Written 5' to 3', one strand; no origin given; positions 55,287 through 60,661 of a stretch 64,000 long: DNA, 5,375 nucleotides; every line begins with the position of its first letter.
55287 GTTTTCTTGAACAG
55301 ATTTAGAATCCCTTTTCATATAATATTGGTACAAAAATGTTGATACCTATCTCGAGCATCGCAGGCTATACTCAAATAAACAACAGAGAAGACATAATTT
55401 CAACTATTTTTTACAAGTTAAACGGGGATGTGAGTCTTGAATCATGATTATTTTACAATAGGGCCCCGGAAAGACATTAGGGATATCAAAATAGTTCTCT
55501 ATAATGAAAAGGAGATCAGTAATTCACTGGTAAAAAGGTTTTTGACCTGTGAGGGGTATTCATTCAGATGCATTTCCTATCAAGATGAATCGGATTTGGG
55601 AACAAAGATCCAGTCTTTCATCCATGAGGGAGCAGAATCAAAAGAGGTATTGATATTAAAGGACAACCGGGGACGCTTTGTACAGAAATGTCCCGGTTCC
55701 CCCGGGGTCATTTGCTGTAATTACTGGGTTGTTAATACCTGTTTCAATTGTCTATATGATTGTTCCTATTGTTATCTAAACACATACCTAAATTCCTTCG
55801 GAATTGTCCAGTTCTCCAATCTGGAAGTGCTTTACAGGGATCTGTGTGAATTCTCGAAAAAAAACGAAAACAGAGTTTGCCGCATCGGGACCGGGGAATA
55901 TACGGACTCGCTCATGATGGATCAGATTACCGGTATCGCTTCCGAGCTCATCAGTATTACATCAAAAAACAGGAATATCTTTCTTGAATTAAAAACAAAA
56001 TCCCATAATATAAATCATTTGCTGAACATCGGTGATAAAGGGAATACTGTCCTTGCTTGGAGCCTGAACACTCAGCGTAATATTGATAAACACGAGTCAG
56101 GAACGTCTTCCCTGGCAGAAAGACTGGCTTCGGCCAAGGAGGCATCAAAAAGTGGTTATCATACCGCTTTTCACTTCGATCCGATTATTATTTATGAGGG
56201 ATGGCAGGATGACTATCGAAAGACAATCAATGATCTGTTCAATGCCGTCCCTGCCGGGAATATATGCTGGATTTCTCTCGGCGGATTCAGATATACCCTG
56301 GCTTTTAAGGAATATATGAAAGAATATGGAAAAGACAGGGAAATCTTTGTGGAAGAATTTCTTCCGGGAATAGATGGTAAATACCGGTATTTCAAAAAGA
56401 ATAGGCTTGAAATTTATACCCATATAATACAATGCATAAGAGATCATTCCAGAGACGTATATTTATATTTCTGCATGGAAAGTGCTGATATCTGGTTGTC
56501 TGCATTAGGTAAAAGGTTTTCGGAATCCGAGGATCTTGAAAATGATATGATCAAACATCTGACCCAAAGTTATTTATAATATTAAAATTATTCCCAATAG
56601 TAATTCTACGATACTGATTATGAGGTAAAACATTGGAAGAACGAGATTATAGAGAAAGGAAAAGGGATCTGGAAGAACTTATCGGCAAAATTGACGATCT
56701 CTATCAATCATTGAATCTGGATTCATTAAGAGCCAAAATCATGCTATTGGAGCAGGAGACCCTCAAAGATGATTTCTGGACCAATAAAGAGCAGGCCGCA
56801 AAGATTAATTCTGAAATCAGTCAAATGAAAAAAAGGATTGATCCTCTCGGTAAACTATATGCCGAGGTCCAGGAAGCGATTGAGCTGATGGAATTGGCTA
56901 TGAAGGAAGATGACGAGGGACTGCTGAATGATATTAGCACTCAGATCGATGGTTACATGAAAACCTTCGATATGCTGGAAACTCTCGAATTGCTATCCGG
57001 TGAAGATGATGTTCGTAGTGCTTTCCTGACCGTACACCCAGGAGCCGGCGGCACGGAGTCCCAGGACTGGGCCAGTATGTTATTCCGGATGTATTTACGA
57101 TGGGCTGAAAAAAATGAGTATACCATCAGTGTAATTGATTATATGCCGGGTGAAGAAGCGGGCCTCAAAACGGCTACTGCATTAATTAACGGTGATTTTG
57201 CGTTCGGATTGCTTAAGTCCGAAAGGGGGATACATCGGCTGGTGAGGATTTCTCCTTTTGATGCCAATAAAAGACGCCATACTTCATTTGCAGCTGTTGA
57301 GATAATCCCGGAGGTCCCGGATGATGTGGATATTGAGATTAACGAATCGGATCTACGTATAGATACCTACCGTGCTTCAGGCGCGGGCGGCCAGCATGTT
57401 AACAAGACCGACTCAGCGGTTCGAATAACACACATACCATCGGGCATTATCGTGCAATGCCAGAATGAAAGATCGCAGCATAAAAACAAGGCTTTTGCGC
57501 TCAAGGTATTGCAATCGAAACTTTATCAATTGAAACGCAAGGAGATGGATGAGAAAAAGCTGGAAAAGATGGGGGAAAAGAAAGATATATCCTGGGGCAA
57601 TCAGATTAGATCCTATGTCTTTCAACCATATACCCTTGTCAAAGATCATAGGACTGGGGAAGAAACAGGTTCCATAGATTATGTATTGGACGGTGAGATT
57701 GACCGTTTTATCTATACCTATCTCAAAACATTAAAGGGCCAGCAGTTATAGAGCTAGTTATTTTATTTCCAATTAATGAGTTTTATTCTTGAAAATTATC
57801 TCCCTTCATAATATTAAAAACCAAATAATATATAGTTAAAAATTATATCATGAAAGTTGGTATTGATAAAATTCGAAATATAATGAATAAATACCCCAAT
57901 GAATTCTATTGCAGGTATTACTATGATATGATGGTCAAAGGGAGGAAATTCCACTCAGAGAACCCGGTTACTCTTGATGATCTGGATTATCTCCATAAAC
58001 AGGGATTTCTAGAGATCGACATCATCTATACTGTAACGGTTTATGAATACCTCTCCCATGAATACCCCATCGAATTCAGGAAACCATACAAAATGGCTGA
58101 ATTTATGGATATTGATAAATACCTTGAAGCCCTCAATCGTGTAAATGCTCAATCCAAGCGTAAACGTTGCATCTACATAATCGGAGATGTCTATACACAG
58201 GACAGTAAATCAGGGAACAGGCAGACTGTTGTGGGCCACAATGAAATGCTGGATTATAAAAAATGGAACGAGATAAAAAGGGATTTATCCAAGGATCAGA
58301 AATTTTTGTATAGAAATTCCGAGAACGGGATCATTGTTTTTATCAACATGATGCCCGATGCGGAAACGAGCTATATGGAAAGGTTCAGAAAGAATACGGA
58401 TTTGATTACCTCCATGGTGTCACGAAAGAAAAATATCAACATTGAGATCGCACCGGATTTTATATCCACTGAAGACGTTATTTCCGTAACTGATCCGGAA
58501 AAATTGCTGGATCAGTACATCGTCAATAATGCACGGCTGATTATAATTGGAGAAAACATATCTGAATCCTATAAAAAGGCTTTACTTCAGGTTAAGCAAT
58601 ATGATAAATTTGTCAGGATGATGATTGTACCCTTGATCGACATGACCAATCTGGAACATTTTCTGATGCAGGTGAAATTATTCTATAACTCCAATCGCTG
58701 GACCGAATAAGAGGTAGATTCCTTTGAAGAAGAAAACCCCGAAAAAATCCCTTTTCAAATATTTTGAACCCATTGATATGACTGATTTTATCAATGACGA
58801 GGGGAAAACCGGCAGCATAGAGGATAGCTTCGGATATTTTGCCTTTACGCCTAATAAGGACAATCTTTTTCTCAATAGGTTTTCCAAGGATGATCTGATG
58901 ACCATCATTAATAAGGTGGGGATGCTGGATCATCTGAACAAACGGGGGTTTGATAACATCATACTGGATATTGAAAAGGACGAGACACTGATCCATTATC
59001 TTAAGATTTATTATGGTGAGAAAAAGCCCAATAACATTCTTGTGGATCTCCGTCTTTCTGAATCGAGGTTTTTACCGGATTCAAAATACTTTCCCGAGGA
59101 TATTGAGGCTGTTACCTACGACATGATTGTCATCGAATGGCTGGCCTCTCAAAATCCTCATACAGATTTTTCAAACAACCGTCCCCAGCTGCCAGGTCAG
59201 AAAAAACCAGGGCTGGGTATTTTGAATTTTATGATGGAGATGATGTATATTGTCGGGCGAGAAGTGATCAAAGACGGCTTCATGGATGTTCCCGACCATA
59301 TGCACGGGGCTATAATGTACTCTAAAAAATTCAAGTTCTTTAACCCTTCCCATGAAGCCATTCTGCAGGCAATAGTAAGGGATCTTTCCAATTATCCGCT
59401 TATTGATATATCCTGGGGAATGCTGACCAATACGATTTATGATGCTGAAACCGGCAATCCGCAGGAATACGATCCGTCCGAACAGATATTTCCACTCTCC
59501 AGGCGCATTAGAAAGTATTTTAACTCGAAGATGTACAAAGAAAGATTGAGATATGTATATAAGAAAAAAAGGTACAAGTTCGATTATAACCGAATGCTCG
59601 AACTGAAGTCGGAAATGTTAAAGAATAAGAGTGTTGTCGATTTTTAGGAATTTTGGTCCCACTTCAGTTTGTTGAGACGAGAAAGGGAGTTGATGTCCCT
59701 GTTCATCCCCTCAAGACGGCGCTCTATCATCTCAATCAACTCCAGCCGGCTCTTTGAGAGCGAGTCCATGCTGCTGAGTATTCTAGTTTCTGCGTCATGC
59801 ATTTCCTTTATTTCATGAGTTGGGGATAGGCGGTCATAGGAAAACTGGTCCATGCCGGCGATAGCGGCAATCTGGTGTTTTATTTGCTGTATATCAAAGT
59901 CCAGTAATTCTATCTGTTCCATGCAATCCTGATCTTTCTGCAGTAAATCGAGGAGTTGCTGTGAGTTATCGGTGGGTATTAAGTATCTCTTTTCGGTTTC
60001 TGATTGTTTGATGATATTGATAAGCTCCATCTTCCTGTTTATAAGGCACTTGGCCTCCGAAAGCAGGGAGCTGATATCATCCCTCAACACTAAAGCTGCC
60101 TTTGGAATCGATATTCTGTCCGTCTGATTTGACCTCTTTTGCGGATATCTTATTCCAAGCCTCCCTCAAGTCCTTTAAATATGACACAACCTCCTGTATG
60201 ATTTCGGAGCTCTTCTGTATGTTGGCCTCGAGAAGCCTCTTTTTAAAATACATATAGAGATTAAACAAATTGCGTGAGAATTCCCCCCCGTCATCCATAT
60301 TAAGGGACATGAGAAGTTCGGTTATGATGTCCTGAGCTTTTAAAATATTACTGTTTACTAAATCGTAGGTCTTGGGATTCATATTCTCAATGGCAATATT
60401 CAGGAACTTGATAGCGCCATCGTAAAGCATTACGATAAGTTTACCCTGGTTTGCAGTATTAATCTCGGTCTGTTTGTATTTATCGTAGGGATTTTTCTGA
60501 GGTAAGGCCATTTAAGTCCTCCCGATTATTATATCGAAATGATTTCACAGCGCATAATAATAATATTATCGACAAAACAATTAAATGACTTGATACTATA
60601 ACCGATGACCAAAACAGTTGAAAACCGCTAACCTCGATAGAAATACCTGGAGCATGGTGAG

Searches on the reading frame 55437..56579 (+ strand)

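Call 9: search_protein_families(library=ncbifam, proteins=[window:55437-56579:+], max_evalue=0.00001)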
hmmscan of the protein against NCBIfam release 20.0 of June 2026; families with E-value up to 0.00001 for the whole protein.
window:55437-56579:+ (380 aa): 2 families
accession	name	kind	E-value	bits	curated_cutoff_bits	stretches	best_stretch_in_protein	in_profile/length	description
TIGR04070.1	photo_TT_lyase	equivalog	4.7e-31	108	400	1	60-296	48-281/338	spore photoproduct lyase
TIGR03886.1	lyase_spl_fam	equivalog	6.9e-13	48.5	437.55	1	96-269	77-259/346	spore photoproduct lyase family protein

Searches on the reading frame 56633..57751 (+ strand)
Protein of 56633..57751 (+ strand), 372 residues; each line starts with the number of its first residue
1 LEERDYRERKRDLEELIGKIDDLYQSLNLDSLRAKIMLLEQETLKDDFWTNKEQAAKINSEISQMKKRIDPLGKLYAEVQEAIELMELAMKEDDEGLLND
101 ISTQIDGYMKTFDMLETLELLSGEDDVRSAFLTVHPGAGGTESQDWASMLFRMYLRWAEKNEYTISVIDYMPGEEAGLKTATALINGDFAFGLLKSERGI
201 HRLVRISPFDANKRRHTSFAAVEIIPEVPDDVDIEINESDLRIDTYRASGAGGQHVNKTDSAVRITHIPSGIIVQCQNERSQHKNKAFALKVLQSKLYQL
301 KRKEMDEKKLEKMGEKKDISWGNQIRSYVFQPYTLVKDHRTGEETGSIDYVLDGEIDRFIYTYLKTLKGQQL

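Call 9: search_protein_families(library=ncbifam, proteins=[window:56633-57751:+], max_evalue=0.00001)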
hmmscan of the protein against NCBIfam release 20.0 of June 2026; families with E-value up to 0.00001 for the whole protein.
window:56633-57751:+ (372 aa): 5 families
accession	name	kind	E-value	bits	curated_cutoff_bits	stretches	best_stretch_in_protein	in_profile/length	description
TIGR00020.2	prfB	exception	9.6e-151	501.8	370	1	14-365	2-353/353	peptide chain release factor 2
NF001859.2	PRK00591.1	equivalog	1.8e-78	264.1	400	1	29-367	1-342/347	peptide chain release factor 1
TIGR00019.1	prfA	equivalog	3.2e-77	259.9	423.25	1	28-371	9-354/361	peptide chain release factor 1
TIGR03072.1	release_prfH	equivalog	1.9e-38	132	166.65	1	132-328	3-195/200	peptide chain release factor H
NF006718.0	PRK09256.1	equivalog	1.7e-12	47.2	100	1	233-266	9-42/140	alternative ribosome rescue aminoacyl-tRNA hydrolase ArfB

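Call 40: find_homologous_proteins(query=window:56633-57751:+, max_evalue=1e-50)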
Query window:56633-57751:+ (372 aa): 8000 proteins with E <= 1e-50 among 8000 candidates; the best 120 are listed.
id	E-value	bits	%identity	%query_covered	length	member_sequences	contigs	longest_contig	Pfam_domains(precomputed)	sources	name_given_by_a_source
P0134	6.1e-243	823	100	100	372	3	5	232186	PF03462.24,PF00472.27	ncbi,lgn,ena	-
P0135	8.9e-176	602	70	99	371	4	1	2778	PF03462.24,PF00472.27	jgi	jgi:peptide chain release factor 2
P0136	1.3e-174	598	70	98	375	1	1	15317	PF03462.24,PF00472.27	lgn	-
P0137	3.7e-174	597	70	99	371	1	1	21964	PF03462.24,PF00472.27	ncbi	-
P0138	1.1e-173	595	69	99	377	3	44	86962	PF03462.24,PF00472.27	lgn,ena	-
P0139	9.9e-173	592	68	99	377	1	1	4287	PF03462.24,PF00472.27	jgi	jgi:peptide chain release factor 2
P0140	1.2e-172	592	69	99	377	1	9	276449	PF03462.24,PF00472.27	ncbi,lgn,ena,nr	ncbi:MAG TPA: peptide chain release factor 2 [Spirochaetota bacterium]|nr:peptide chain release fact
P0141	2.4e-172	591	68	99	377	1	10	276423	PF03462.24,PF00472.27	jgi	-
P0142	6.0e-172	590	69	99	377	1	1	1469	PF03462.24,PF00472.27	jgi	jgi:peptide chain release factor 2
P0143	8.8e-172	589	69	100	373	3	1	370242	PF03462.24,PF00472.27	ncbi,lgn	-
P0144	1.1e-171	589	68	99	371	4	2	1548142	PF03462.24,PF00472.27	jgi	jgi:peptide chain release factor 2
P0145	1.9e-171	588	70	99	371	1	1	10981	PF03462.24,PF00472.27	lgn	-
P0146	6.1e-171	586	67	99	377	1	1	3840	PF03462.24,PF00472.27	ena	-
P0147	8.7e-171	586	67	99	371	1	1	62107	PF03462.24,PF00472.27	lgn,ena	-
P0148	9.5e-171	586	68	99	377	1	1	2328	PF03462.24,PF00472.27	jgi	jgi:peptide chain release factor 2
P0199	1.4e-165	569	67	99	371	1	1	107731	PF03462.24,PF00472.27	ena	-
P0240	3.2e-161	554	66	98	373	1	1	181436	PF03462.24,PF00472.27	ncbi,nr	ncbi:MAG: peptide chain release factor 2 [Spirochaetes bacterium]|nr:peptide chain release factor 2 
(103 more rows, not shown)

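Call 41: find_encoding_contigs(protein=P0199, flank=10000, max_places=2)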
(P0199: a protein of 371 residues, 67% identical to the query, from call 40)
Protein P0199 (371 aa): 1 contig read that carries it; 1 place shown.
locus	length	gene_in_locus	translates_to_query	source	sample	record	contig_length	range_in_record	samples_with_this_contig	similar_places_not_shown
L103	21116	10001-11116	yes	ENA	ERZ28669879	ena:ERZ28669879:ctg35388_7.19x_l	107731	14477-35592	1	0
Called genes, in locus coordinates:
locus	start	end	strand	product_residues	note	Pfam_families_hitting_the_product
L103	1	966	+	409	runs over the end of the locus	PF00994:MoCF_biosynth, PF02464:CinA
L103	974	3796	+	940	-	PF07719:TPR_2 (faint), PF09976:TPR_21 (faint), PF13424:TPR_12 (faint), PF13432:TPR_16 (faint), PF12895:ANAPC3 (faint), PF00515:TPR_1 (faint), PF13174:TPR_6 (faint), PF13525:YfiO (weak), +3 more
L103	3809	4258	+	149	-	PF01220:DHquinase_II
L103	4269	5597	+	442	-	PF07992:Pyr_redox_2, PF13738:Pyr_redox_3 (faint), PF00070:Pyr_redox, PF02852:Pyr_redox_dim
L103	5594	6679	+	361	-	PF01571:GCV_T, PF08669:GCV_T_C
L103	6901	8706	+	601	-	PF00501:AMP-binding, PF23562:AMP-binding_C_3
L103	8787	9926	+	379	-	PF20903:SPL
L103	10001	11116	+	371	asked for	PF03462:PCRF, PF00472:RF-1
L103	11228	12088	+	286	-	-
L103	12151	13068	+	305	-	-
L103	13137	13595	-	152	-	-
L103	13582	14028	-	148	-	PF02561:FliS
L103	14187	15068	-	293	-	PF01259:SAICAR_synt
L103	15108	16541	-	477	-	PF02934:GatB_N, PF02637:GatB_Yqey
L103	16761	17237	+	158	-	-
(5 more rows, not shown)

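Call 42: find_encoding_contigs(protein=P0240, flank=10000, max_places=2)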
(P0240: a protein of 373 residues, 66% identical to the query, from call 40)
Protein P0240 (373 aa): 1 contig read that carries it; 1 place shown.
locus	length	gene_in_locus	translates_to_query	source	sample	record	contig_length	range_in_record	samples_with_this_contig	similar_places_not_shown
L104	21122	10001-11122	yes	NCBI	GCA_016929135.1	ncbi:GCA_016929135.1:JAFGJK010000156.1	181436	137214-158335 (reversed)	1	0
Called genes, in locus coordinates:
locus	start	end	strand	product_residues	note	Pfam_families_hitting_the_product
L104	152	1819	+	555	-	PF03485:Arg_tRNA_synt_N, PF00750:tRNA-synt_1d, PF05746:DALR_1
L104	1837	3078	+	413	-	PF00994:MoCF_biosynth, PF02464:CinA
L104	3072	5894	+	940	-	PF07719:TPR_2 (faint), PF09976:TPR_21 (faint), PF13428:TPR_14 (faint), PF13432:TPR_16 (faint), PF12895:ANAPC3 (faint), PF13424:TPR_12 (faint), PF13525:YfiO (faint), PF14559:TPR_19 (faint), +6 more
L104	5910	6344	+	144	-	PF01220:DHquinase_II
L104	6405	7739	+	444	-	PF07992:Pyr_redox_2, PF00070:Pyr_redox, PF13738:Pyr_redox_3 (faint), PF02852:Pyr_redox_dim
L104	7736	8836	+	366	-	PF01571:GCV_T, PF08669:GCV_T_C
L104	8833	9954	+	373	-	PF20903:SPL, PF04055:Radical_SAM (weak)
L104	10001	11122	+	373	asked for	PF03462:PCRF, PF00472:RF-1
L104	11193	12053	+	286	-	-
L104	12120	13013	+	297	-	-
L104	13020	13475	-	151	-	-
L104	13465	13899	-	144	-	PF02561:FliS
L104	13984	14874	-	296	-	PF01259:SAICAR_synt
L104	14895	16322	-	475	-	PF02934:GatB_N, PF02637:GatB_Yqey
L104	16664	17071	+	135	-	-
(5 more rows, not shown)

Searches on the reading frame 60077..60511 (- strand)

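Call 9: search_protein_families(library=ncbifam, proteins=[window:60077-60511:-], max_evalue=0.00001)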
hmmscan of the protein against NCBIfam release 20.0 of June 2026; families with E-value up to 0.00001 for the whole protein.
window:60077-60511:- (144 aa): 1 family
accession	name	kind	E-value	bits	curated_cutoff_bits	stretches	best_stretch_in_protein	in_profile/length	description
TIGR00208.1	fliS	equivalog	9.7e-30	103.3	53.75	1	6-124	4-122/124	flagellar export chaperone FliS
